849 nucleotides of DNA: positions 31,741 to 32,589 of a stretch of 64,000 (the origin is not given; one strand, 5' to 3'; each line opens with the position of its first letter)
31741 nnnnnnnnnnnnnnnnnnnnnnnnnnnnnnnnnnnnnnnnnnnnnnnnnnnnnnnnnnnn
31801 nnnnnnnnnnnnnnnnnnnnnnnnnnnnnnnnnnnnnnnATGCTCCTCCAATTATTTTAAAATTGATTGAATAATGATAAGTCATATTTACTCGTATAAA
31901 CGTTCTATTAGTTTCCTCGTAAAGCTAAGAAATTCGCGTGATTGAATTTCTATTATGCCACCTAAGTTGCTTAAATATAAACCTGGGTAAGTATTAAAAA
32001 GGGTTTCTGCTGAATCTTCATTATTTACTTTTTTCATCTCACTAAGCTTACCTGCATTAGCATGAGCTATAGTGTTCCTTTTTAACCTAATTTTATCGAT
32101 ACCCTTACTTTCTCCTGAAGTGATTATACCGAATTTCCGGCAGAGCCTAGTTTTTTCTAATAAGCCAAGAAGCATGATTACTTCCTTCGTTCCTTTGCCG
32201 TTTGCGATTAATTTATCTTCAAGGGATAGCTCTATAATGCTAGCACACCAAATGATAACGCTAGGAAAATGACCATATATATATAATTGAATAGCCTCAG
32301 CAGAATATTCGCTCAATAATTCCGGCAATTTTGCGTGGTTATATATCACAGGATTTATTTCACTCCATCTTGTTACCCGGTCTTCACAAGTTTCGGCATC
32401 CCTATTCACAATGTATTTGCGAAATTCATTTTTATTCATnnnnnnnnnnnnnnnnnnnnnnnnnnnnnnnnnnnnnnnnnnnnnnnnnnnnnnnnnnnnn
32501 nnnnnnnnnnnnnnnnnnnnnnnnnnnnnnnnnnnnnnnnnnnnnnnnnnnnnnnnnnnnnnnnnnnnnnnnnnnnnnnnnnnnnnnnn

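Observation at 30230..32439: Co-oriented HEPN-like + PD-(D/E)xK/Zn-ribbon + two small genes in the tRNA-Lys island: candidate uncharacterised defence or abortive-infection module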

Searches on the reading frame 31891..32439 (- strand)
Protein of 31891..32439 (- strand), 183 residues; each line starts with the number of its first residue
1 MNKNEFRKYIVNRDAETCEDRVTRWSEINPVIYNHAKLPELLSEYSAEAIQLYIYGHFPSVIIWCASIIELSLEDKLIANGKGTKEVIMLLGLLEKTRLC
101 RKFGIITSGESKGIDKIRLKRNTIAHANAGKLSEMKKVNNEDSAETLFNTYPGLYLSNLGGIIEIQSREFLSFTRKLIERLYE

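Call 8: search_protein_families(library=pfam, max_evalue=1, proteins=[window:31891-32439:-])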
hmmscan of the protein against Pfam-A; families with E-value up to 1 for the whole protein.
seq(183 aa): 0 families

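Call 9: search_protein_families(library=padloc, max_evalue=1, proteins=[window:31891-32439:-])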
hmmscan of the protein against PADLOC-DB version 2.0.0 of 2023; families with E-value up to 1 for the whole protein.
seq(183 aa): 0 families

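Call 10: search_protein_families(library=ncbifam, max_evalue=1, proteins=[window:31891-32439:-])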
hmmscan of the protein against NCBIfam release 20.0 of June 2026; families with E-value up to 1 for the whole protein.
seq(183 aa): 0 families

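Call 11: find_homologous_proteins(query=window:31891-32439:-, max_evalue=0.01)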
Query seq(183 aa) (183 aa): 14 proteins with E <= 0.01 among 140 candidates.
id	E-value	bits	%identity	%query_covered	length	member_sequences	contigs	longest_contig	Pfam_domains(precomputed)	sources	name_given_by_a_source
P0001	3.1e-115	400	100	100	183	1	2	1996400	-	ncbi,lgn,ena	-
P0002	7.8e-68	246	66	99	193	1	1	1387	-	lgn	-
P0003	2.1e-64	235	64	99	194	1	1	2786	-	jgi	-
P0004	5.3e-61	224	62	99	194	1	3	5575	-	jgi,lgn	jgi:hypothetical protein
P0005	2.0e-59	218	59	99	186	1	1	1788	-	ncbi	-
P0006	2.7e-58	215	58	99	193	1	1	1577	-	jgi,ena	-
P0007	7.7e-55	203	58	99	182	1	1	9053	-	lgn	-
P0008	2.9e-50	189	57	99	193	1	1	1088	-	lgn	-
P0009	1.3e-49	186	54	100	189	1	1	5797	-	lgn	-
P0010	1.6e-44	170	51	99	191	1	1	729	-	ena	-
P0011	3.2e-44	169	47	99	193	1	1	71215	-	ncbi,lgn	-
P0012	3.9e-44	169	52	99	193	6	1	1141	-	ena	-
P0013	1.3e-43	167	52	99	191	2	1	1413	PF13643.12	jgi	-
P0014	4.0e-24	104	38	99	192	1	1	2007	-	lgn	-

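Call 13: find_encoding_contigs(protein=P0001, flank=6000, max_places=3)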
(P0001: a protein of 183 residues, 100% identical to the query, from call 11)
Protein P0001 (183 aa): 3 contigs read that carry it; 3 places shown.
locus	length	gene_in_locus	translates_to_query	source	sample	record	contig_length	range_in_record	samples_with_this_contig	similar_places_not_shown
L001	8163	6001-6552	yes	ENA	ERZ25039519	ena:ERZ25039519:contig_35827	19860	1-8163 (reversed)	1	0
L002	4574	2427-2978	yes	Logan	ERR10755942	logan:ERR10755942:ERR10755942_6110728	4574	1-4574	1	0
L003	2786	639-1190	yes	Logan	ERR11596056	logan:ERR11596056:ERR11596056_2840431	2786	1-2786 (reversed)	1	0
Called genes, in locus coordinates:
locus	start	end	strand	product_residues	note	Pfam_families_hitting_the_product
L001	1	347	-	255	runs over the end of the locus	PF01314:AFOR_C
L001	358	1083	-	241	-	PF02730:AFOR_N, PF01314:AFOR_C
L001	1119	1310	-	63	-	PF02730:AFOR_N (weak)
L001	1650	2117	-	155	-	-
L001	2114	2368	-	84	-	PF08681:TacA1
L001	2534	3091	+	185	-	-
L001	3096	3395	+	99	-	PF06550:SPP (weak)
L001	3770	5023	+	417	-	PF00589:Phage_integrase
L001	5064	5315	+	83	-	PF12844:HTH_19 (weak), PF13560:HTH_31, PF01381:HTH_3, PF13443:HTH_26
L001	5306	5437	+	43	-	-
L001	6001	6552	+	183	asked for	-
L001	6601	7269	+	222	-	-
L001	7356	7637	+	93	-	-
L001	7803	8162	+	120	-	?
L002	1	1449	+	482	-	?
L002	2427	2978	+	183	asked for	-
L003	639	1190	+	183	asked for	-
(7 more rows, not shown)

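Call 14: find_encoding_contigs(protein=P0011, flank=8000, max_places=3)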
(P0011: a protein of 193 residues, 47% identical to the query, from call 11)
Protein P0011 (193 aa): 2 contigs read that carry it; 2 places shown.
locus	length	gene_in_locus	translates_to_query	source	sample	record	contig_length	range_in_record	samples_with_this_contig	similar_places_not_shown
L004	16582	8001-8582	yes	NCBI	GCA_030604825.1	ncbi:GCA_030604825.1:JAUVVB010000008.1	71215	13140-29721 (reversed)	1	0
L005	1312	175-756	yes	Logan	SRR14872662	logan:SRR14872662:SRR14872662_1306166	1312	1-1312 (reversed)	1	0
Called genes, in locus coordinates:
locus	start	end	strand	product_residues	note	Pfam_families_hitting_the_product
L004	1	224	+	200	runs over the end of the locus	PF01351:RNase_HII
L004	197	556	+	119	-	PF02021:UPF0102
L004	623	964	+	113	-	PF09723:Zn_ribbon_8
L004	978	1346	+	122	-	PF09723:Zn_ribbon_8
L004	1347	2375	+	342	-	PF03060:NMO (faint), PF17792:ThiD2, PF02581:TMP-TENI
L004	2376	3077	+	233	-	-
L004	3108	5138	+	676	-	PF03030:H_PPase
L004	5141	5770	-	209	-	PF23023:Anti-Pycsar_Apyc1 (faint), PF00753:Lactamase_B, PF12706:Lactamase_B_2 (weak)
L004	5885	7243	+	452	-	PF00587:tRNA-synt_2b, PF03129:HGTP_anticodon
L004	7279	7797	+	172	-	PF04978:MST, PF12867:DinB_2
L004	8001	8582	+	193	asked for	-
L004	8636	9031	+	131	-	-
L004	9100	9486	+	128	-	PF13596:PAS_10, PF08448:PAS_4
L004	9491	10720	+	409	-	PF00149:Metallophos, PF12850:Metallophos_2 (faint)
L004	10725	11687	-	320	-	PF00478:IMPDH (faint), PF03060:NMO, PF01070:FMN_dh (weak)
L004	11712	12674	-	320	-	PF00478:IMPDH (weak), PF03060:NMO, PF00478:IMPDH (weak)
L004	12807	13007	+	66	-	PF03966:Trm112p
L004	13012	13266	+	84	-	-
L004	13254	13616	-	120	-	PF01242:PTPS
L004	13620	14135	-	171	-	PF01288:HPPK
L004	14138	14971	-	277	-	PF00809:Pterin_bind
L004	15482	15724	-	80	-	PF19891:DUF6364 (weak)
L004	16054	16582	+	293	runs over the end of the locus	PF03328:HpcH_HpaI, PF15617:C-C_Bond_Lyase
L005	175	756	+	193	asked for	-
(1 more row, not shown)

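Call 23: find_related_loci(query=A2, collection=metagenome_contigs, flank=6000)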
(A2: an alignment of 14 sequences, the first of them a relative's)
Query A2 (183 aa) in metagenome_contigs; peptide patterns used: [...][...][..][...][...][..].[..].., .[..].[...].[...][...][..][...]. (x = any residue, [..] = any of these).
350 stretches matched a pattern; 10 encode a relative of the query (tblastn E <= 1e-3); 10 distinct loci.
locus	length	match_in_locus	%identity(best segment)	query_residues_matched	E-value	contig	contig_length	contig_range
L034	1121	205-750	58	1-182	2e-72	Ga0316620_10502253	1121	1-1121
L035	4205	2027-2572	55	1-182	1e-59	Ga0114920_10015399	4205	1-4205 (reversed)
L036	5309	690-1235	55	1-182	1e-59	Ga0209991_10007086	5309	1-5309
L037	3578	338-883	56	1-182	5e-60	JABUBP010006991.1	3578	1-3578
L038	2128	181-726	56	1-182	5e-61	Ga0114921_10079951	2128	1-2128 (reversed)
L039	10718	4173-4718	55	1-182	3e-58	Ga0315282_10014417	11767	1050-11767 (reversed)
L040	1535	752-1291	53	1-182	4e-54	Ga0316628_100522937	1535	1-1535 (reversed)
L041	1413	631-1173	52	1-182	3e-53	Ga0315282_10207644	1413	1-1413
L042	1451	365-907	52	1-182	4e-51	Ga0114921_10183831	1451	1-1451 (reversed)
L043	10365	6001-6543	55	1-182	5e-61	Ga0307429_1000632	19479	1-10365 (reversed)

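Call 32: search_solved_structures(query=A2, max_evalue=10, show_alignments=2)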
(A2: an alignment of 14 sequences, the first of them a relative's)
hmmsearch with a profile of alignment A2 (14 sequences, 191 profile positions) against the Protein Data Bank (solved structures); distinct sequences matched with E-value up to 10: 2.
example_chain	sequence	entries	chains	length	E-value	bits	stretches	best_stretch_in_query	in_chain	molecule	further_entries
6dzi_P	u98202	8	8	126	0.48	13.1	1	18-70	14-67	50S ribosomal protein L18 | Large ribosomal subunit protein uL18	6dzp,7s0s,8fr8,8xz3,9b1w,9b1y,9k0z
5o60_P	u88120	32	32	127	0.48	13.1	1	18-70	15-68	50S ribosomal protein L18 | Large ribosomal subunit protein uL18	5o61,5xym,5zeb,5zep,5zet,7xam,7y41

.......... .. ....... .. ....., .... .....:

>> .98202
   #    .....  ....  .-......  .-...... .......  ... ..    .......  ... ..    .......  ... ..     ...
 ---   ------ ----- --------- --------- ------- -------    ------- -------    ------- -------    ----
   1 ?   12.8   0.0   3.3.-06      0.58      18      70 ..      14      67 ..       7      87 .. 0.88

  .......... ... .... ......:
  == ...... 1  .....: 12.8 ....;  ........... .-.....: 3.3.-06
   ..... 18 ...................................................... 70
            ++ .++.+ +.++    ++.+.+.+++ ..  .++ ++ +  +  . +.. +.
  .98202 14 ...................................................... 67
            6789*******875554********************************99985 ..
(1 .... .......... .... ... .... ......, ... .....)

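Call 34: search_protein_families(library=pfam, alignment_id=A2, max_evalue=1)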
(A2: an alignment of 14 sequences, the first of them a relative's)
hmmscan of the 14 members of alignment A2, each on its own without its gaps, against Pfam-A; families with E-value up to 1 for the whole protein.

A. member 1, P0001 (183 aa): 0 families

B. families by the number of members that match (of 14 scanned): 13 families
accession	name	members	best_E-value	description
PF13643.11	DUF4145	11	7.9e-05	Domain of unknown function (DUF4145)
PF18739.6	HEPN_Apea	6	0.023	Apea-like HEPN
PF18735.6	HEPN_RiboL-PSP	5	0.0068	RiboL-PSP-HEPN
PF18730.6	HEPN_Cthe2314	4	0.0012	Cthe_2314-like HEPN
PF08660.17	Alg14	4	0.026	Oligosaccharide biosynthesis protein Alg14 like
PF01934.22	HepT-like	3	0.028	Ribonuclease HepT-like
PF05168.19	HEPN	3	0.044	HEPN domain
PF07751.16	Abi_2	3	0.13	Abi-like protein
PF04002.20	RadC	1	0.14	RadC-like JAB domain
PF12664.12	DUF3789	1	0.17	Protein of unknown function (DUF3789)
PF07280.16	Ac110_PIF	1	0.23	Per os infectivity factor AC110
PF02016.21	Peptidase_S66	1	0.25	LD-carboxypeptidase N-terminal domain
PF16013.10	DUF4781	1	0.26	Domain of unknown function (DUF4781)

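Call 35: search_protein_families(library=pfam, max_evalue=1, proteins=[L035:2764-3282:+, L037:1051-2019:+, L037:2164-2949:+, L038:941-1984:+, L043:6694-7401:+, L004:8636-9028:+, L039:3416-3952:-, L043:4890-5732:+, L043:4043-4720:+])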
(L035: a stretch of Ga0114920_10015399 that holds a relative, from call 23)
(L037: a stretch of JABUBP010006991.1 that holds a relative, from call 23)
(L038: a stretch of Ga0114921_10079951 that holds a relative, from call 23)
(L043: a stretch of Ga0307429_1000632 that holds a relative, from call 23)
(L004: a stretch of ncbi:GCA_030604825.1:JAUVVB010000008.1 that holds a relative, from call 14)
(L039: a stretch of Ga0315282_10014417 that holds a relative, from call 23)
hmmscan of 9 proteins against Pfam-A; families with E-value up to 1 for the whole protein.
L035:2764-3282:+ (173 aa): 1 family
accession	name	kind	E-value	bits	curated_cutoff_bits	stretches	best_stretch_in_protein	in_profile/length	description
PF23253.1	KH_PARP14_6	-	0.16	12.5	27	0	119-155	12-48/68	PARP14, sixth type I KH domain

L037:1051-2019:+ (323 aa): 0 families

L037:2164-2949:+ (262 aa): 1 family
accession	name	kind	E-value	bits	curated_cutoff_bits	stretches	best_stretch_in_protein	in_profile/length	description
PF17650.6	RACo_linker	-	0.068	13.4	26.2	1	86-136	45-85/86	RACo linker region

L038:941-1984:+ (348 aa): 1 family
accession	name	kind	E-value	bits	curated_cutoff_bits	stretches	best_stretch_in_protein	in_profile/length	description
PF08369.16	PCP_red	-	0.055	14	32.5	0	146-164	18-36/45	Proto-chlorophyllide reductase 57 kD subunit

L043:6694-7401:+ (236 aa): 5 families
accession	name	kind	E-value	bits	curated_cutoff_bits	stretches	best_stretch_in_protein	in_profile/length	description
PF08378.17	NERD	-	6.5e-20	72.1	22.1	1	69-177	2-111/111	Nuclease-related domain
PF11239.13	DUF3040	-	0.0033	18.1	24.7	1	16-58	41-83/84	Protein of unknown function (DUF3040)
PF00752.23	XPG_N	-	0.063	14.2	22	1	139-185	41-88/101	XPG N-terminal domain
PF17950.7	SpmSyn_N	-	0.1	13.3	25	1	71-161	10-95/96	S-adenosylmethionine decarboxylase N -terminal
PF18186.6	SLATT_4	-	0.23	11.6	27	1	6-98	20-115/165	SMODS and SLOG-associating 2TM effector domain family 4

L004:8636-9028:+ (131 aa): 1 family
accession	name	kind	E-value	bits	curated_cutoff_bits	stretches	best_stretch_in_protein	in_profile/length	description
PF20815.3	GIY_YIG_2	-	0.3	11.5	22.4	1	42-64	30-52/153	GIY-YIG catalytic domain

L039:3416-3952:- (179 aa): 0 families

L043:4890-5732:+ (281 aa): 1 family
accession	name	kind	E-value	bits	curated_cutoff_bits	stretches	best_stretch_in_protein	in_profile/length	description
PF10576.14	EndIII_4Fe-2S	-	0.22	12.3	20.5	1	244-256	5-17/17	Iron-sulfur binding domain of endonuclease III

L043:4043-4720:+ (226 aa): 2 families
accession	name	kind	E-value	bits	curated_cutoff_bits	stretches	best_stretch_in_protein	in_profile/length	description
PF17399.7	DUF5405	-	0.096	13.6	21.6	1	81-106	27-54/88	Domain of unknown function (DUF5405)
PF04102.17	SlyX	-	0.18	12.9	30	1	201-225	27-51/67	SlyX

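Call 36: predict_structure(alignment_id=A2)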
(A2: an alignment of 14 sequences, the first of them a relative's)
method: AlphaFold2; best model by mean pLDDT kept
length: 183 residues; sequences in the alignment: 14
mean_pLDDT: 83.5   pTM: 0.78
mean pLDDT of the five models: 83.5, 81.6, 81.3, 81.1, 79.3
residues with pLDDT >= 90: 95; 70-90: 51; 50-70: 27; < 50: 10
segments of 3 or more residues with pLDDT < 50: 151-154, 156-159
pLDDT, mean of each block of 10 residues (from residue 1): 84 82 86 75 91 90 95 96 94 97 97 96 79 59 52 47 88 94 88
secondary structure, 60 per line:
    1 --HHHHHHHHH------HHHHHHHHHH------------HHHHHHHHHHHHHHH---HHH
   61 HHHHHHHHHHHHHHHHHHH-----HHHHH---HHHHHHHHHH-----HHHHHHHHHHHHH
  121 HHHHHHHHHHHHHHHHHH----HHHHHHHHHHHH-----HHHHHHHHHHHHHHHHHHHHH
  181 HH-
elements in order: H3-11 H18-27 H40-54 H58-79 H85-89 H93-102 H108-138 H143-154 H160-182

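Call 38: fold_search(model_id=the predicted structure, library=pdb)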
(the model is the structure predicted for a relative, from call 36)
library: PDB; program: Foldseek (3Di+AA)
matches with E <= 10: 188; with E <= 0.001: 0
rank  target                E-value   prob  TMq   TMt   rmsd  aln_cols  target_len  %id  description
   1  6kcr_A                7.1e-01  0.84  0.43  0.47  11.7       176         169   14  X-ray structure of the MtlR-HPr complex from Escherichia coli (released 2019-10-09)
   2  6m6u_D                7.5e-01  0.72  0.39  0.50   9.2       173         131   12  Crystal structure the toxin-antitoxin MntA-HpeT mutant-D39ED41E (released 2020-09-30)
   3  7bxo_D                8.3e-01  0.77  0.39  0.52   9.7       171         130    8  Crystal structure of the toxin-antitoxin with AMP-PNP (released 2020-09-30)
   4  6ivo_C                8.3e-01  0.10  0.19  0.13  21.4       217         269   13  Crystal structure of a membrane protein P208A (released 2019-11-06)
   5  7xge_C                8.7e-01  0.20  0.24  0.27  13.5       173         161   13  Crystal structure of MCL-1 in complex with computationally designed inhibitor protein (released 2022-07-20)
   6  5x87_A                8.7e-01  0.10  0.20  0.15  21.9       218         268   13  Crystal structure of a bacterial Bestrophin homolog from Klebsiella pneumoniae with a mutation L177T (released 2017-11-01)
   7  6iv0_E                9.1e-01  0.08  0.18  0.13  21.1       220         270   12  Crystal structure of a bacterial Bestrophin homolog from Klebsiella pneumoniae with a mutation I180A (released 2019-11-13)
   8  6ivm_C                9.6e-01  0.10  0.20  0.15  22.1       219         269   14  Crystal structure of a membrane protein P143A (released 2019-11-06)
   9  6m6u_I                1.1e+00  0.66  0.38  0.51   8.8       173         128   10  Crystal structure the toxin-antitoxin MntA-HpeT mutant-D39ED41E (released 2020-09-30)
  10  6kcr_C                1.1e+00  0.57  0.36  0.40  11.3       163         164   12  X-ray structure of the MtlR-HPr complex from Escherichia coli (released 2019-10-09)
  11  8w89_R                1.1e+00  0.08  0.19  0.14  20.4       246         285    9  Cryo-EM structure of the PEA-bound TAAR1-Gs complex (released 2023-11-22)
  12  6ivo_B                1.2e+00  0.06  0.17  0.13  22.2       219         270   12  Crystal structure of a membrane protein P208A (released 2019-11-06)
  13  6m6w_H                1.3e+00  0.69  0.40  0.54   9.3       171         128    9  Crystal structure the toxin-antitoxin MntA-HpeT mutant-Y104A (released 2020-09-30)
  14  6iv3_D                1.3e+00  0.08  0.20  0.15  22.4       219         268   14  Crystal structure of a bacterial Bestrophin homolog from Klebsiella pneumoniae with a mutation W252A (released 2019-11-13)
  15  5x87_C                1.3e+00  0.08  0.19  0.14  22.6       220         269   14  Crystal structure of a bacterial Bestrophin homolog from Klebsiella pneumoniae with a mutation L177T (released 2017-11-01)
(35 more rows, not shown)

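Call 43: find_encoding_contigs(protein=P0007, flank=6000, max_places=2)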
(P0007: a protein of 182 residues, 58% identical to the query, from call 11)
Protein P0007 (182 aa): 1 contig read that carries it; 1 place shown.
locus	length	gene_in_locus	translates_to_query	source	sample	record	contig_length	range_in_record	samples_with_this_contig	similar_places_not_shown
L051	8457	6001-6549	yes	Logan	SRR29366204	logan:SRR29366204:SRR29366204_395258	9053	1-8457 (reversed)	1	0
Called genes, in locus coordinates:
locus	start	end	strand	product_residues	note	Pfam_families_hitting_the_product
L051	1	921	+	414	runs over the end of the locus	PF03972:MmgE_PrpD_N, PF19305:MmgE_PrpD_C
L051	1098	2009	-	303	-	PF00378:ECH_1, PF16113:ECH_2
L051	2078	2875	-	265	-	PF00106:adh_short, PF08659:KR, PF13561:adh_short_C2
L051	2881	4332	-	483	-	PF00378:ECH_1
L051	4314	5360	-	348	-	-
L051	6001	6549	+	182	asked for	-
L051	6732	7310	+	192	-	-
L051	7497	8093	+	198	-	-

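Call 44: find_encoding_contigs(protein=P0009, flank=6000, max_places=2)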
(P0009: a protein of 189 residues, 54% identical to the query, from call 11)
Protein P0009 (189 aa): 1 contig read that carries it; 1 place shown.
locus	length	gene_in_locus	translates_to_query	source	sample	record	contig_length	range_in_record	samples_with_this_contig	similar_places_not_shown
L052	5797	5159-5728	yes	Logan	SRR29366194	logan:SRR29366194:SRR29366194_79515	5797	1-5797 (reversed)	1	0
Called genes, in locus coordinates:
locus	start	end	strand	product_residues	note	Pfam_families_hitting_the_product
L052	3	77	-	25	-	?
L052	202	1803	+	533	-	PF02734:Dak2, PF21645:FakA-like_M, PF13684:FakA-like_C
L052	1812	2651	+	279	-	PF02645:DegV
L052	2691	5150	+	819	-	PF17191:RecG_wedge, PF01336:tRNA_anti-codon (weak), PF00270:DEAD, PF04851:ResIII, PF00271:Helicase_C, PF19833:RecG_dom3_C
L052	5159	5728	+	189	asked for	-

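Call 45: find_encoding_contigs(protein=P0004, flank=6000, max_places=3)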
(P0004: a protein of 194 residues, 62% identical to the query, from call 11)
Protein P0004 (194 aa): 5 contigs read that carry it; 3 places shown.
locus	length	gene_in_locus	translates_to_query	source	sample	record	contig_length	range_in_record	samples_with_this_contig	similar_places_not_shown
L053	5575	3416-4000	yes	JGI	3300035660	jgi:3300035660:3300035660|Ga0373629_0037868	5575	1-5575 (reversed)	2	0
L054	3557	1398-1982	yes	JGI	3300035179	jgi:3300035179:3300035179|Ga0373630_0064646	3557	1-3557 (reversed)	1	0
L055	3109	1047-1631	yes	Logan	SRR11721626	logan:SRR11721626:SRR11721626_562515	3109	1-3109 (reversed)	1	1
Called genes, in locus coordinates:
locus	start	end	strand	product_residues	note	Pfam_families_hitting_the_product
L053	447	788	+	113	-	PF26351:DUF8091 (weak)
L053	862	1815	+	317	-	-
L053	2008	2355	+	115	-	PF02311:AraC_binding, PF07883:Cupin_2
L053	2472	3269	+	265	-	-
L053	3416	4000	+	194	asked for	-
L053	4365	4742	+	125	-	PF09394:Inhibitor_I42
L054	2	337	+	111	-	?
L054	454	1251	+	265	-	-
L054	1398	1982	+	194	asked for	-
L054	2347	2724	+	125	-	PF09394:Inhibitor_I42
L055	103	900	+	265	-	-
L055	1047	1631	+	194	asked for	-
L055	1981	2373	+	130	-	PF09394:Inhibitor_I42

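Call 54: list_cluster_members(proteins=[P0001, P0015, P0141, P0011, P0005, P0135, P0143, P0028, P0117, P0050])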
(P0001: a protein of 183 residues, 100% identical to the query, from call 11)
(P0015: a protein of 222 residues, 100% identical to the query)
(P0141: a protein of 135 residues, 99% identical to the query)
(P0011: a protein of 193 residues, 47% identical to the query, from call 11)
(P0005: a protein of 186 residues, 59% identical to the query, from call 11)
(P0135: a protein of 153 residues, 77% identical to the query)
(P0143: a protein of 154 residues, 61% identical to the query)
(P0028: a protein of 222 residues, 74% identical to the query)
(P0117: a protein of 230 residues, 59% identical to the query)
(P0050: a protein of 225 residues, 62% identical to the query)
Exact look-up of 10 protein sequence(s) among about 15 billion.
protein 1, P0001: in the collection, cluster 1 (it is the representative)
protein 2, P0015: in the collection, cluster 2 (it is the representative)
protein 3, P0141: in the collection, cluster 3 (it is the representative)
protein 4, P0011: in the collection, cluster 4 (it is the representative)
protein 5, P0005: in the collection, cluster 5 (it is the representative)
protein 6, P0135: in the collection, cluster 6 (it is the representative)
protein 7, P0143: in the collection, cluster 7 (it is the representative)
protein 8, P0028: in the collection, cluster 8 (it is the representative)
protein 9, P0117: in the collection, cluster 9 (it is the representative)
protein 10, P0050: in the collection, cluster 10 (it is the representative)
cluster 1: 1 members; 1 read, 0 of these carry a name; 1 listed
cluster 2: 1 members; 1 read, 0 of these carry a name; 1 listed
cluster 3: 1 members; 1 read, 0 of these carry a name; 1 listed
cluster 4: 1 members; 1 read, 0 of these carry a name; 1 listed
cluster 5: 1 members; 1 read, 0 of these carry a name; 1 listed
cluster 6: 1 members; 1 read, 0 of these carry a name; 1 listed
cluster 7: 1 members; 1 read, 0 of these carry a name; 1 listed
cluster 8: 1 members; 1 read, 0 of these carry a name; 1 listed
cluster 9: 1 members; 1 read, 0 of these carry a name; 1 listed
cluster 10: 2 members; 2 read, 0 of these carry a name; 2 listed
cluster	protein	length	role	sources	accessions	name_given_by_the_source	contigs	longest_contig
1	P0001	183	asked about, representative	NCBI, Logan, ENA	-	-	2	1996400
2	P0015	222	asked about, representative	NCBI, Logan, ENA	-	-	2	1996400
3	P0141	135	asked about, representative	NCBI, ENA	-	-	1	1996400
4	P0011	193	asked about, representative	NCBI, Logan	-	-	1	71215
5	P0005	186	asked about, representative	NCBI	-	-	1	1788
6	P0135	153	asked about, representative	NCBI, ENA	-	-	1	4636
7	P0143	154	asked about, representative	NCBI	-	-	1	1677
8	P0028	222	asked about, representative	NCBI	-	-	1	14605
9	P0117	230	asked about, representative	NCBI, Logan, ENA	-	-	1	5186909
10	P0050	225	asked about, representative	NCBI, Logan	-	-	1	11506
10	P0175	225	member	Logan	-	-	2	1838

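Call 56: search_protein_families(library=phrogs, max_evalue=0.1, proteins=[window:31891-32439:-])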
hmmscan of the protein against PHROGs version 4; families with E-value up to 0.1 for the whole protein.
window:31891-32439:- (183 aa): 0 families

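Call 67: find_related_loci(query=A2, collection=viral_contigs, flank=5000)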
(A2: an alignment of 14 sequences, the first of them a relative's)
Query A2 (183 aa) in viral_contigs; peptide patterns used: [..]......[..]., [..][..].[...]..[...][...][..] (x = any residue, [..] = any of these).
40 stretches matched a pattern, but none encodes a relative of the query by tblastn (E <= 1e-3).
